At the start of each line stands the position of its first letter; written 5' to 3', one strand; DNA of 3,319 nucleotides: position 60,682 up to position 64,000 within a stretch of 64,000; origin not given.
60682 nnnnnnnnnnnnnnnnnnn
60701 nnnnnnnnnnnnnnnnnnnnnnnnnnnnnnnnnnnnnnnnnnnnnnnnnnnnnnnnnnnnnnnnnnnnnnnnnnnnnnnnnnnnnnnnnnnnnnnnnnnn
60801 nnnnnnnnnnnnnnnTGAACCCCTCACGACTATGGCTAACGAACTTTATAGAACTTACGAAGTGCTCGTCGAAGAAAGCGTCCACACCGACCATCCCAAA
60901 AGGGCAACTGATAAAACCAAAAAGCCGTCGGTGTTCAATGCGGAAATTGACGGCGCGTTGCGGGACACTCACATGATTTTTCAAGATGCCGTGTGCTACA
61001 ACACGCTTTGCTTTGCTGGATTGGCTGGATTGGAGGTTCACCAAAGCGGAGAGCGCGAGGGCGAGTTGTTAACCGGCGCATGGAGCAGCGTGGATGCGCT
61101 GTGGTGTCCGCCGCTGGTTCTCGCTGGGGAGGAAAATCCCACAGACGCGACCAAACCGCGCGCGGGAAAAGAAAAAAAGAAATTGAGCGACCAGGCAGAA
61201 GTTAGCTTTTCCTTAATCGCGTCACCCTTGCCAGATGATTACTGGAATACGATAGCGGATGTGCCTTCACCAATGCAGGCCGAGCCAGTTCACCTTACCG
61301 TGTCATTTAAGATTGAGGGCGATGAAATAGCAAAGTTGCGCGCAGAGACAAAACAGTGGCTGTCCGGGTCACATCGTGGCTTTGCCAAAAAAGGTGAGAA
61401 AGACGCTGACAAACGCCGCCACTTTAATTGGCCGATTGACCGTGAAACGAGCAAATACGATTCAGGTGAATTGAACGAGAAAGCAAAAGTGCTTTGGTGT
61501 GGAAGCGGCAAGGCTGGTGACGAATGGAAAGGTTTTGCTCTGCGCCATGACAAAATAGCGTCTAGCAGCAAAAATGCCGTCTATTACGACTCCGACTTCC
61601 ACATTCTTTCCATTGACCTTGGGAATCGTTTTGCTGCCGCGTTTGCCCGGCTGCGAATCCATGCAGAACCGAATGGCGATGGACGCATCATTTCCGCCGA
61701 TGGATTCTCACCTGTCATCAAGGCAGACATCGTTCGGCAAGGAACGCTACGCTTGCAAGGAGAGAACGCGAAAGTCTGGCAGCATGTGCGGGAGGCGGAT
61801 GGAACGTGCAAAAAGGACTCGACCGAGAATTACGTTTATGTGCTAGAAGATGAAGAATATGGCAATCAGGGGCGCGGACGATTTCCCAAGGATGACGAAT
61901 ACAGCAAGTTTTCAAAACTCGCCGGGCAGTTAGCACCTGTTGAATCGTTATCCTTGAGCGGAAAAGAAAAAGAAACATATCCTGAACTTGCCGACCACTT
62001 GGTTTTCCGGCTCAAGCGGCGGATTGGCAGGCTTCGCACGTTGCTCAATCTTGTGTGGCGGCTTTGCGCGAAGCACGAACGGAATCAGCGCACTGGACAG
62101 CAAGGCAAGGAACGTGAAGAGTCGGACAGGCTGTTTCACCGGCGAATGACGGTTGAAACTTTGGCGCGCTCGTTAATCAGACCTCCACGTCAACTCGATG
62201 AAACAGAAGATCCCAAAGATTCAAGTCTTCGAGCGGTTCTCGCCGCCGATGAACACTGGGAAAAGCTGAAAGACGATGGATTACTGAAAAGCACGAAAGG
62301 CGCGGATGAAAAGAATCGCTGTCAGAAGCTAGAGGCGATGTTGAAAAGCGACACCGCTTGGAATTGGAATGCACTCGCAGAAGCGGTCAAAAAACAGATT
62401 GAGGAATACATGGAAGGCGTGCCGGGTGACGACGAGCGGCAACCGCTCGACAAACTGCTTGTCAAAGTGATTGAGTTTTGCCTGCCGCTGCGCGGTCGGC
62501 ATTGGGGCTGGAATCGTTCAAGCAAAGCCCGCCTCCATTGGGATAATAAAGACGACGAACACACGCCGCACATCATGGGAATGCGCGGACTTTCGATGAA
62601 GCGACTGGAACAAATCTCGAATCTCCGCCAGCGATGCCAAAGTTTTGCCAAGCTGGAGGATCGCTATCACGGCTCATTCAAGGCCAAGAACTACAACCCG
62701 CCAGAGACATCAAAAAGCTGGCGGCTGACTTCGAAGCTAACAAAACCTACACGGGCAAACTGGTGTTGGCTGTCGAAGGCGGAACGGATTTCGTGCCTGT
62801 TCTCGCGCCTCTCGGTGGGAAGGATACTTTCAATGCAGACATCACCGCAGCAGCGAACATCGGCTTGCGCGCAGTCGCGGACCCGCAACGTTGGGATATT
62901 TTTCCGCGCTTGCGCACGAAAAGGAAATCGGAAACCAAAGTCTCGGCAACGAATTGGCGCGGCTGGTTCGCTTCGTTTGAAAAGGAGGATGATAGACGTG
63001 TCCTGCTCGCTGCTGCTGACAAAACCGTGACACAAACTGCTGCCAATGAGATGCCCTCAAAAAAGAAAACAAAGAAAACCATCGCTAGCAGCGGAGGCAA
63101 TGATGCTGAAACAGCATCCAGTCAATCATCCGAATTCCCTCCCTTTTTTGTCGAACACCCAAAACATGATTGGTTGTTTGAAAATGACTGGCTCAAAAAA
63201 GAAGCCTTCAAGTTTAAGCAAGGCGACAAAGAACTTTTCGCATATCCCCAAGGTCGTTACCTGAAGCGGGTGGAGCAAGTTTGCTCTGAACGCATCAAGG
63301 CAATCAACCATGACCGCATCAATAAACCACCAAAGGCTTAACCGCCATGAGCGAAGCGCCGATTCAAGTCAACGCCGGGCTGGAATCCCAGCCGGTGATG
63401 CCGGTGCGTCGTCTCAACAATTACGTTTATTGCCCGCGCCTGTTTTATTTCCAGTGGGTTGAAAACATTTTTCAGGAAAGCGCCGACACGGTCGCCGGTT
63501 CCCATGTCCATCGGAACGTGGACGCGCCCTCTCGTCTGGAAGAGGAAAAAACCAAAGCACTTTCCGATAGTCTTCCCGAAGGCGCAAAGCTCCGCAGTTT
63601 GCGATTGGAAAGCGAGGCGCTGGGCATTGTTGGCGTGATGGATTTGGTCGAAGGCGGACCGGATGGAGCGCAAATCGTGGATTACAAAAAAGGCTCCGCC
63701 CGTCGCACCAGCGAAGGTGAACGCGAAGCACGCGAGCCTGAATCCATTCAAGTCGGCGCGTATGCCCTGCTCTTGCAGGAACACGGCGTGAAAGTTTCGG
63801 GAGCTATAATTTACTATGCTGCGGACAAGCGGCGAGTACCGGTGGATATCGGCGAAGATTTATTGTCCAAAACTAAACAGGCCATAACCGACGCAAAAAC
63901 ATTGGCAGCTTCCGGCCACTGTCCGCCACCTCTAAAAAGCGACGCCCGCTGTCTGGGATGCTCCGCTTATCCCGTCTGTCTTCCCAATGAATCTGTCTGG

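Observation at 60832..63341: Domain-reduced Cas12b-like effector next to cas4: decaying gene or a miniature type V-B derivative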

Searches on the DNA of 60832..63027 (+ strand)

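Call 39: search_rna_families(source=L001, start=7500, end=17000, threshold=evalue, max_evalue=1)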
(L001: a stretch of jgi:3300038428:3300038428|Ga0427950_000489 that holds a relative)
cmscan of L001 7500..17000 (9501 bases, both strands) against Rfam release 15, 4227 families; matches with E-value up to 1: 6.
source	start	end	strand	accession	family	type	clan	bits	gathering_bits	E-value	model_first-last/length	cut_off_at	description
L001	16343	16488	-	RF04119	MIR1858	Gene; miRNA;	-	37.7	137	0.0013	1-197/197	no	MIR1858 microRNA precursor family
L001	16370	16455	-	RF04159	MIR1437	Gene; miRNA;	-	34.7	168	0.0058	1-192/192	no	MIR1437 microRNA precursor family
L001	16363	16462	-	RF03857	mir-3129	Gene; miRNA;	-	34.1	90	0.00072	1-82/82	no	mir-3129 microRNA precursor family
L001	16363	16462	+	RF03606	mir-2071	Gene; miRNA;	-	31.1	100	0.00033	1-74/74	no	mir-2071 microRNA precursor family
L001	16334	16492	+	RF04119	MIR1858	Gene; miRNA;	-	28.8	137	0.13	1-197/197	no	MIR1858 microRNA precursor family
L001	16359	16471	+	RF03206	mir-3102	Gene; miRNA;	-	26.7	61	0.34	1-104/104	no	mir-3102 microRNA precursor family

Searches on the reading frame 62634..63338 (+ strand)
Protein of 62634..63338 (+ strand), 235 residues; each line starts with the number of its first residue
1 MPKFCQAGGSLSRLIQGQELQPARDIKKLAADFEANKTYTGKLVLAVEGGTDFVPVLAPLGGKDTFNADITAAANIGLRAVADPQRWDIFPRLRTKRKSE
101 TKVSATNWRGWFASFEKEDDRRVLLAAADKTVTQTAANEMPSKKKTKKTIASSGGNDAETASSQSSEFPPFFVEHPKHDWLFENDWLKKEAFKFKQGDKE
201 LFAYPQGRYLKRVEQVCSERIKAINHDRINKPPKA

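Call 6: search_protein_families(library=pfam, proteins=[window:62634-63338:+], max_evalue=1)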
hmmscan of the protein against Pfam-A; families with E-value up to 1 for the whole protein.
window:62634-63338:+ (235 aa): 0 families

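Call 7: search_protein_families(library=ncbifam, proteins=[window:62634-63338:+], max_evalue=1)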
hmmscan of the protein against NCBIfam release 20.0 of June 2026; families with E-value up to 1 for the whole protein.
window:62634-63338:+ (235 aa): 1 family
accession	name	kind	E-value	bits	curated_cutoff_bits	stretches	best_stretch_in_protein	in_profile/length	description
NF033949.1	Cas12b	equivalog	9e-13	47.3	150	1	30-191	1084-1237/1253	type V CRISPR-associated protein Cas12b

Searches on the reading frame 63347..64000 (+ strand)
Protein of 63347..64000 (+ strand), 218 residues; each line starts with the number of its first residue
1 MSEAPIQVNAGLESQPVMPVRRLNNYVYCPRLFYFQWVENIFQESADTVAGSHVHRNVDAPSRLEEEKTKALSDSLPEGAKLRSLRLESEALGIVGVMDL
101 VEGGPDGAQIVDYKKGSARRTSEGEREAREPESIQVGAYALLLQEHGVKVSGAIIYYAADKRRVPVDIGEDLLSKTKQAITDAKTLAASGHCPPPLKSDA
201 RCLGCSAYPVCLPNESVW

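Call 6: search_protein_families(library=pfam, proteins=[window:63347-64000:+], max_evalue=1)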
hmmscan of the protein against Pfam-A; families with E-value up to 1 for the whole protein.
window:63347-64000:+ (218 aa): 3 families
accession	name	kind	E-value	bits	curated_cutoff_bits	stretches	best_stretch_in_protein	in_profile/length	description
PF01930.23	Cas_Cas4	-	1e-18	68.4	22.7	1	23-212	5-159/160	Domain of unknown function DUF83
PF12705.13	PDDEXK_1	-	2.2e-16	61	22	2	78-211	106-246/247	PD-(D/E)XK nuclease superfamily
PF05137.18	PilN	-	0.28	11.7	22.8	1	71-98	5-32/78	Fimbrial assembly protein (PilN)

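Call 7: search_protein_families(library=ncbifam, proteins=[window:63347-64000:+], max_evalue=1)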
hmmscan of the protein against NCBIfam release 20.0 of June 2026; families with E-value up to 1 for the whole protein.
window:63347-64000:+ (218 aa): 3 families
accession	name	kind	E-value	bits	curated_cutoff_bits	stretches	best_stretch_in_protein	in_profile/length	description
NF049935.1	cas4g_cas1g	exception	5.2e-58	196.8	560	1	18-216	2-194/546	CRISPR-associated endonuclease Cas4g/Cas1g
TIGR00372.1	cas4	equivalog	1.2e-25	90.3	65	1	19-213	2-180/180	CRISPR-associated protein Cas4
TIGR04328.1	cas4_PREFRAN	exception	2.2e-05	24.5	70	1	21-178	4-144/178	type V CRISPR-associated protein Cas4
